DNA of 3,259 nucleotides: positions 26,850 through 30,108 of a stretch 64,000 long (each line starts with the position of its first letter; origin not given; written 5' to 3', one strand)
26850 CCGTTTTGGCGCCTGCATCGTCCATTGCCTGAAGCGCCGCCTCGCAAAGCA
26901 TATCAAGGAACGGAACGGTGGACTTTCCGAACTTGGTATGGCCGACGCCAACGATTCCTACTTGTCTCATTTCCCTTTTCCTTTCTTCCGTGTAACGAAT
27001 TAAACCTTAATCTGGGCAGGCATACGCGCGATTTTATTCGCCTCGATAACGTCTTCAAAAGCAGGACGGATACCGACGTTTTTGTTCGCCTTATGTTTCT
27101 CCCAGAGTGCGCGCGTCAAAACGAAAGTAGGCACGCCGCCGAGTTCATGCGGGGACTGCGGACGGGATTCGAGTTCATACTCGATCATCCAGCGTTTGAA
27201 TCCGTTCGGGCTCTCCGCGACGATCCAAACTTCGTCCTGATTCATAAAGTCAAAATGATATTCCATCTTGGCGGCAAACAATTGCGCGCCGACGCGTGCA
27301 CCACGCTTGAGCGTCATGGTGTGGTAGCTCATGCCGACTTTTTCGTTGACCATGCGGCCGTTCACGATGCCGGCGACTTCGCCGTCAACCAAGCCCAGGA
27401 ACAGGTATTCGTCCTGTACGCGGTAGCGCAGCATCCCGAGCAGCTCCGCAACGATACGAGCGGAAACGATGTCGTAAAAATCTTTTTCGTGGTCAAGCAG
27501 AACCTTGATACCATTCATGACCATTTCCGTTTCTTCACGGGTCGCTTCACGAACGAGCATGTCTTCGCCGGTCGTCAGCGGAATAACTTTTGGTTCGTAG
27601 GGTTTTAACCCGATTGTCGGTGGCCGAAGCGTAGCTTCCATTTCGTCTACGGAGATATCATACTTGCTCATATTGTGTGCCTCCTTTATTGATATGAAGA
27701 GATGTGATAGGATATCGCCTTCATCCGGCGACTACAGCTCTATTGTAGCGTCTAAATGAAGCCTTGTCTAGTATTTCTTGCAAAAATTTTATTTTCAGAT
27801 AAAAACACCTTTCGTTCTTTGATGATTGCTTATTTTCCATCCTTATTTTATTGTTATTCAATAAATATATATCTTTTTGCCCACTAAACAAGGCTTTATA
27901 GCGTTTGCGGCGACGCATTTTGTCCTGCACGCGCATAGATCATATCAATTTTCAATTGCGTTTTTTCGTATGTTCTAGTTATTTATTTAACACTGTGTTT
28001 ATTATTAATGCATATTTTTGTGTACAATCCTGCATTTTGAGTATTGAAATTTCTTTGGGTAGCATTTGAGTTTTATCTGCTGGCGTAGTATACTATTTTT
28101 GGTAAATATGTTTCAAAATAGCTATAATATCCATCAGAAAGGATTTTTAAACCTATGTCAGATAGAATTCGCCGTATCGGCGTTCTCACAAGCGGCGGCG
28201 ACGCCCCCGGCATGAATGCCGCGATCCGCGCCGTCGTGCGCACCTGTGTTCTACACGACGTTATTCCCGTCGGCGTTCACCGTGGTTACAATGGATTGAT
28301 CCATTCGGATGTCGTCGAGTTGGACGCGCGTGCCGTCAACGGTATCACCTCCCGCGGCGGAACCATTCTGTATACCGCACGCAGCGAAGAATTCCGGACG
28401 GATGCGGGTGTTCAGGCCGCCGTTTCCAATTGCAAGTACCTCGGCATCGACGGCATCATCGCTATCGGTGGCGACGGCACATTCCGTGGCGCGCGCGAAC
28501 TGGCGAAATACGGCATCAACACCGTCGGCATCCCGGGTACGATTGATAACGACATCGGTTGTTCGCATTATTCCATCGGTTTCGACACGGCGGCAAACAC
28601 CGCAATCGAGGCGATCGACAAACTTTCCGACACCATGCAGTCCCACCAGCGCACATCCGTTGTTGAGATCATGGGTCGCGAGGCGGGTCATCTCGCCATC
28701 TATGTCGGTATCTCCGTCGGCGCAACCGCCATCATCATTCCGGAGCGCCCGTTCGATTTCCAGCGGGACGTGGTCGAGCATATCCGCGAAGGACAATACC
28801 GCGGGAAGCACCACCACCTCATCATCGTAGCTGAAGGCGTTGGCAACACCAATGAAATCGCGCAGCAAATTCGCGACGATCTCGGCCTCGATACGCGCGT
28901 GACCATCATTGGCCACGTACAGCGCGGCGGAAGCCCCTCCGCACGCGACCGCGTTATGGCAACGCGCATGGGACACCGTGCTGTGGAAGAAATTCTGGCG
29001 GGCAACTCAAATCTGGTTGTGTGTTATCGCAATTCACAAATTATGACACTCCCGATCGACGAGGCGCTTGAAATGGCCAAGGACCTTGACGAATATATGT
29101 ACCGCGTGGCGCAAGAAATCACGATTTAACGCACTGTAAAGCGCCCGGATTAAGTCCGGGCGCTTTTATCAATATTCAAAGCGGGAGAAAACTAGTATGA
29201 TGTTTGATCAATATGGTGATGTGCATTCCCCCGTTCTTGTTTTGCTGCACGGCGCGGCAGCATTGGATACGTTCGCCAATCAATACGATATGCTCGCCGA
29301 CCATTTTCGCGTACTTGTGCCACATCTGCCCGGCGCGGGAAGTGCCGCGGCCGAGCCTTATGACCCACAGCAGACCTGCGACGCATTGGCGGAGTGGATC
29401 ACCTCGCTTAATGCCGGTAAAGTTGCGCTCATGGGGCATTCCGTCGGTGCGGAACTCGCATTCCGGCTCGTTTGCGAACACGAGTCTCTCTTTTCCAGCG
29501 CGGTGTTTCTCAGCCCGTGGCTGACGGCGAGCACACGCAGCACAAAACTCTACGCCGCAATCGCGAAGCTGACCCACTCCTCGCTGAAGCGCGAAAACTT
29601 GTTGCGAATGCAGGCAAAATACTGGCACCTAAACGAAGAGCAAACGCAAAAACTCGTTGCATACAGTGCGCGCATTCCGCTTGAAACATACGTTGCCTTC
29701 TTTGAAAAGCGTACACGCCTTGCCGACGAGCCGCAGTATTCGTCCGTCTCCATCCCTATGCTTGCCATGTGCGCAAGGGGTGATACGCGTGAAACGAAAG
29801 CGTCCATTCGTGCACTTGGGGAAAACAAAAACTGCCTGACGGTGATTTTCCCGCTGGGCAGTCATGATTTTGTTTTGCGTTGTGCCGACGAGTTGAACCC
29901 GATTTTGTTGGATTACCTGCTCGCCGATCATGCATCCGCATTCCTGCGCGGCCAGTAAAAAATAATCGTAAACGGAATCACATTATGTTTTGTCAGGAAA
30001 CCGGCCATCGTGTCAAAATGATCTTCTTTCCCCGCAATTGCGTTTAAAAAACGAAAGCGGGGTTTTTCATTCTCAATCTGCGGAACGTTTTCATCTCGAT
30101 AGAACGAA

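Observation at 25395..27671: Thiolase-fold protein without the canonical catalytic cysteines, paired with DUF35 and led by a GNAT-like protein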

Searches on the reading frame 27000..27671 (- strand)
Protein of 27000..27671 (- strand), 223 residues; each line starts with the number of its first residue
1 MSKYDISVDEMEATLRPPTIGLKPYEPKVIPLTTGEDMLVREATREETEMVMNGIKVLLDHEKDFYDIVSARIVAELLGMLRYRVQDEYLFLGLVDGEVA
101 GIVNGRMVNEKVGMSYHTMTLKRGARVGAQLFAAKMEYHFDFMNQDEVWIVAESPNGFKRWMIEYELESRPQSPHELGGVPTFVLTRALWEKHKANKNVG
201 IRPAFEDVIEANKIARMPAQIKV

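Call 3: search_protein_families(library=pfam, proteins=[window:27000-27671:-], max_evalue=0.01)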
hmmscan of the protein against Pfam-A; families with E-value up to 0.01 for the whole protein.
window:27000-27671:- (223 aa): 0 families

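Call 4: search_protein_families(library=ncbifam, proteins=[window:27000-27671:-], max_evalue=0.01)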
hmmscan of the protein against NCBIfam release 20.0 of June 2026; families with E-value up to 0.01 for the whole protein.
window:27000-27671:- (223 aa): 0 families

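Call 20: find_homologous_proteins(query=window:27000-27671:-, max_evalue=0.001)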
Query window:27000-27671:- (223 aa): 2383 proteins with E <= 0.001 among 2586 candidates; the best 120 are listed.
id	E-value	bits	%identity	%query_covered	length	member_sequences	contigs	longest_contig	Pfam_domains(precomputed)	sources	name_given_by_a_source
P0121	5.0e-133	459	91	100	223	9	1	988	-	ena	-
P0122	4.3e-132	456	91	100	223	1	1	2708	-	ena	-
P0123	8.9e-132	455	90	100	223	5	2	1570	-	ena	-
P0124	3.5e-131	453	89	100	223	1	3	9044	-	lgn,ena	-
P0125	1.9e-128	444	87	100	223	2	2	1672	-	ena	-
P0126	3.7e-128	443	87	100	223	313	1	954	-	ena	-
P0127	4.1e-128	443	87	100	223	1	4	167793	-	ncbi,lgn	ncbi:MAG: hypothetical protein RRZ24_02070 [Clostridia bacterium]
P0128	4.9e-128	443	88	100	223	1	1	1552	-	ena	-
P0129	2.9e-127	440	88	100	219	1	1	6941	-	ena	-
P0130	3.4e-127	440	87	100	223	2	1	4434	-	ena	-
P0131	9.7e-126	435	87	100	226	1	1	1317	-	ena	-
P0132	4.8e-122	423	83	100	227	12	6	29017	-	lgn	-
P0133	1.6e-121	422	82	100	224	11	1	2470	-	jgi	jgi:hypothetical protein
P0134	6.0e-121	420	84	100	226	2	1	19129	-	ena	-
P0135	8.3e-121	419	83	100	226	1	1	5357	-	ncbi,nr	ncbi:MAG: hypothetical protein Q4C13_04405 [Clostridia bacterium]|nr:hypothetical protein [Clostridi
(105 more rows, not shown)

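Call 26: predict_structure(alignment_id=A1)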
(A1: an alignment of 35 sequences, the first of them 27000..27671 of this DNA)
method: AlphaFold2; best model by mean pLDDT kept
length: 223 residues; sequences in the alignment: 35
mean_pLDDT: 89.5   pTM: 0.88
mean pLDDT of the five models: 89.5, 88.9, 88.7, 88.7, 86.9
residues with pLDDT >= 90: 142; 70-90: 76; 50-70: 5; < 50: 0
segments of 3 or more residues with pLDDT < 50: none
pLDDT, mean of each block of 10 residues (from residue 1): 73 81 95 94 95 93 86 92 89 97 94 92 87 96 96 73 88 76 93 93 96 94 80
secondary structure, 60 per line:
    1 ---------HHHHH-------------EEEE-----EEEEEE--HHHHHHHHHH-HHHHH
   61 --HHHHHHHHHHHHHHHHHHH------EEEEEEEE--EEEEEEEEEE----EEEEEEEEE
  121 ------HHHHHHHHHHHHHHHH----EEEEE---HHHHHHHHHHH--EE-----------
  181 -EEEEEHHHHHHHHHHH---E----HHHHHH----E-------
elements in order: H10-14 E28-31 E37-42 H45-54 H56-60 H63-81 E88-95 E98-107 E112-120 H127-142 E147-151 H155-165 E182-186 H187-197 H206-211

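Call 31: fold_search(model_id=the predicted structure, library=pdb)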
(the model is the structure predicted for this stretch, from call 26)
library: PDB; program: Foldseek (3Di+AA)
matches with E <= 10: 804; with E <= 0.001: 219
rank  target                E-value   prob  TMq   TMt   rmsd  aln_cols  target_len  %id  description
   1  4avb_A                4.0e-07  1.00  0.47  0.34   7.6       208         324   10  Crystal structure of protein lysine acetyltransferase Rv0998 in complex with acetyl CoA and cAMP (released 2012-07-11)
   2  4ava                  6.4e-07  1.00  0.45  0.32   8.5       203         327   11  Crystal structure of protein lysine acetyltransferase Rv0998 from Mycobacterium tuberculosis (released 2012-07-11)
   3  9it0_A                7.2e-07  1.00  0.53  0.15   7.0       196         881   15  Liganded-state E.coli PatZ (released 2025-06-04)
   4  2qml                  9.7e-07  1.00  0.55  0.62   4.5       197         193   11  Crystal structure of an uncharacterized protein (bh2621) from bacillus halodurans at 1.55 A resolution (released 2007-09-04)
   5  8gxj_C                1.5e-06  1.00  0.47  0.56   6.8       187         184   10  Pseudomonas aeruginosa N-acetyltransferase domain-containing protein PA3270 (released 2022-10-12)
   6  6c30_A                2.0e-06  1.00  0.52  0.54   6.9       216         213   12  Mycobacterium smegmatis RimJ (apo form) (released 2019-01-16)
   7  9isq_A                2.2e-06  1.00  0.51  0.15   5.6       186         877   13  Apo-state E.coli PatZ (released 2025-06-04)
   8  8osp_A                3.0e-06  1.00  0.46  0.57   5.1       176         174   12  GCN5-related N-Acetyltransferase from Lactobacillus curiae (released 2023-07-05)
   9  8gxk_C                3.2e-06  1.00  0.46  0.53   7.5       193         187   13  Pseudomonas jinjuensis N-acetyltransferase (released 2022-10-12)
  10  2vzz_A                3.6e-06  1.00  0.50  0.53   5.5       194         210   15  Crystal structure of Rv0802c from Mycobacterium tuberculosis in Complex with Succinyl-CoA (released 2009-04-07)
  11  8gxj_A                3.6e-06  1.00  0.49  0.56   6.4       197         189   10  Pseudomonas aeruginosa N-acetyltransferase domain-containing protein PA3270 (released 2022-10-12)
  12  6c37                  3.8e-06  1.00  0.53  0.56   5.7       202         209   10  Mycobacterium smegmatis RimJ in complex with CoA-disulfide (released 2019-01-16)
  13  2vzy_A                4.0e-06  1.00  0.50  0.56   5.4       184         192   14  Crystal structure of Rv0802c from Mycobacterium tuberculosis in an unliganded form. (released 2009-04-07)
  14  1yre_B                4.0e-06  1.00  0.50  0.58   6.3       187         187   11  Hypothetical protein PA3270 from Pseudomonas aeruginosa in complex with CoA (released 2005-02-15)
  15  6cy6                  4.5e-06  1.00  0.46  0.59   7.0       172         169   13  Crystal structure of spermidine/spermine N-acetyltransferase SpeG from Escherichia coli in complex with tris(hydroxymeth (released 2018-04-18)
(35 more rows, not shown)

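Call 51: search_protein_families(library=pfam, alignment_id=A1, max_evalue=10)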
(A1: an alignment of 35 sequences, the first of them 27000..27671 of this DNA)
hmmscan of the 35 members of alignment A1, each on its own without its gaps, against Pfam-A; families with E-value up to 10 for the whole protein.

A. member 1, window:27000-27671:- (223 aa): 0 families

B. families by the number of members that match (of 35 scanned): 6 families
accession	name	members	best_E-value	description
PF00583.31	Acetyltransf_1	7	0.026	Acetyltransferase (GNAT) family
PF20259.3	tRNA_Me_trans_M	7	0.073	tRNA methyl transferase PRC-barrel domain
PF15631.11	Imm-NTF2-2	4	0.14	NTF2 fold immunity protein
PF06289.16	FlbD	3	0.039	Flagellar and Swarming motility proteins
PF22430.1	Aa-Ago_N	1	0.072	Ago, N-terminal domain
PF07691.17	PA14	1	0.25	PA14 domain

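Call 54: find_related_loci(query=A1, collection=metagenome_contigs, flank=10000)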
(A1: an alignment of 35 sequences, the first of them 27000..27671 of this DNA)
Query A1 (223 aa) in metagenome_contigs; peptide patterns used: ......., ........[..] (x = any residue, [..] = any of these).
332 stretches matched a pattern; 286 encode a relative of the query (tblastn E <= 1e-3); the best 80 are kept; 80 distinct loci.
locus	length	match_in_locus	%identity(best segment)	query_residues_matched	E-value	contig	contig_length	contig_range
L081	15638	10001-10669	92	1-223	2e-140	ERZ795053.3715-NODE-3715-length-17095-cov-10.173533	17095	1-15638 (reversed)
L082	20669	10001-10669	91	1-223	1e-139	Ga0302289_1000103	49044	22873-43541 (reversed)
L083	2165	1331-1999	91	1-223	2e-148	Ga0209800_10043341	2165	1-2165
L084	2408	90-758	91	1-223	3e-146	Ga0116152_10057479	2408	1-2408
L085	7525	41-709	89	1-223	4e-138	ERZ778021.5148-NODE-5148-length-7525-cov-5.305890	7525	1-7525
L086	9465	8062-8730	91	1-223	4e-138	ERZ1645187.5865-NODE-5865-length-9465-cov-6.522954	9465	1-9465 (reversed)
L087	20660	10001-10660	83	4-223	5e-125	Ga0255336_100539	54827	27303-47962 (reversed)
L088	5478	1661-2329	80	1-223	7e-125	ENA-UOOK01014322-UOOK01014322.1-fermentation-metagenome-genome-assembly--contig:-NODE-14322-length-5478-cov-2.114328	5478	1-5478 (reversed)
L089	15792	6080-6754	83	1-223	6e-124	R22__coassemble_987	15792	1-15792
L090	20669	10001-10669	79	1-223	4e-124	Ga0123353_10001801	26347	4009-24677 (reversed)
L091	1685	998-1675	81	1-223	4e-133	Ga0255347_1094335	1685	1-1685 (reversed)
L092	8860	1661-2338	84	1-223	6e-123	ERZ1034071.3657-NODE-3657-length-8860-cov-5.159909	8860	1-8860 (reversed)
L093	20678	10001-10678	85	1-223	6e-123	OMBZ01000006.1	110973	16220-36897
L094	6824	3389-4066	85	1-223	3e-123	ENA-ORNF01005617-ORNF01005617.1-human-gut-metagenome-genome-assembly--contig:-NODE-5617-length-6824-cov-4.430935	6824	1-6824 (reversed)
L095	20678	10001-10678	85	1-223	4e-123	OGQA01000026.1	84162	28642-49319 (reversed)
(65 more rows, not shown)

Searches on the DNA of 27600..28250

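Call 65: search_rna_families(source=window, start=27600, end=28250, threshold=evalue, max_evalue=10)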
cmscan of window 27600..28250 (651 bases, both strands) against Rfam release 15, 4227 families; matches with E-value up to 10: 2.
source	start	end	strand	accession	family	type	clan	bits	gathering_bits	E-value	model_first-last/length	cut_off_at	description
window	27847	27865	-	RF03904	MIR7991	Gene; miRNA;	-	16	58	2.8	15-33/47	no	MIR7991 microRNA precursor family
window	28078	28138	+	RF04072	mir-7386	Gene; miRNA;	-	14.6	44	9.6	1-59/59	no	mir-7386 microRNA precursor family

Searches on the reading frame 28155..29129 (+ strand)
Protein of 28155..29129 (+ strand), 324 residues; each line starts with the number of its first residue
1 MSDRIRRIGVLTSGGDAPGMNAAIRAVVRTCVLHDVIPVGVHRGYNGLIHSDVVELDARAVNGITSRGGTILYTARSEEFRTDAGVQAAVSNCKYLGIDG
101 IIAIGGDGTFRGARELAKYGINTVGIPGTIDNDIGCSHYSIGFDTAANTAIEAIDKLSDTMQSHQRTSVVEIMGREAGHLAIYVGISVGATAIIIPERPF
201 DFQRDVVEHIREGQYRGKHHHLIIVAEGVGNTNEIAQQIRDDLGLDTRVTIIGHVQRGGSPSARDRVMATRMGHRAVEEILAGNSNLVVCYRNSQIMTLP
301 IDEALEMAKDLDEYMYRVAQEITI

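Call 7: search_protein_families(library=pfam, proteins=[window:28155-29129:+], max_evalue=0.001)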
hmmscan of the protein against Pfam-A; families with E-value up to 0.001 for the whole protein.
window:28155-29129:+ (324 aa): 2 families
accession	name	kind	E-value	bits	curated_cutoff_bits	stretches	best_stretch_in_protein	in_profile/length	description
PF00365.25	PFK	-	8.7e-106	353.8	30.9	1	7-278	1-275/277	Phosphofructokinase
PF01513.26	NAD_kinase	-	0.0004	21.1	25.5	0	91-127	66-103/130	ATP-NAD kinase N-terminal domain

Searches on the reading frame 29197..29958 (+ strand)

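Call 48: search_protein_families(library=pfam, proteins=[window:29197-29958:+], max_evalue=0.001)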
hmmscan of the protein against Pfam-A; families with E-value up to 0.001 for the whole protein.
window:29197-29958:+ (253 aa): 5 families
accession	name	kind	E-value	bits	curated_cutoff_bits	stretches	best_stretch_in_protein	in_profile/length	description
PF00561.26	Abhydrolase_1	-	5.5e-13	49.6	25.8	1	12-124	1-103/245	alpha/beta hydrolase fold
PF12697.13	Abhydrolase_6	-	2.3e-12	48.5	26.3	1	14-233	1-214/217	Alpha/beta hydrolase family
PF12146.15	Hydrolase_4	-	4.4e-07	29.9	27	1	73-197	75-203/239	Serine aminopeptidase, S33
PF10230.15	LIDHydrolase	-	0.00014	22.1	27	1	70-118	80-129/262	Lipid-droplet associated hydrolase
PF07859.19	Abhydrolase_3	-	0.00075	19.8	25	1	67-152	64-152/210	alpha/beta hydrolase fold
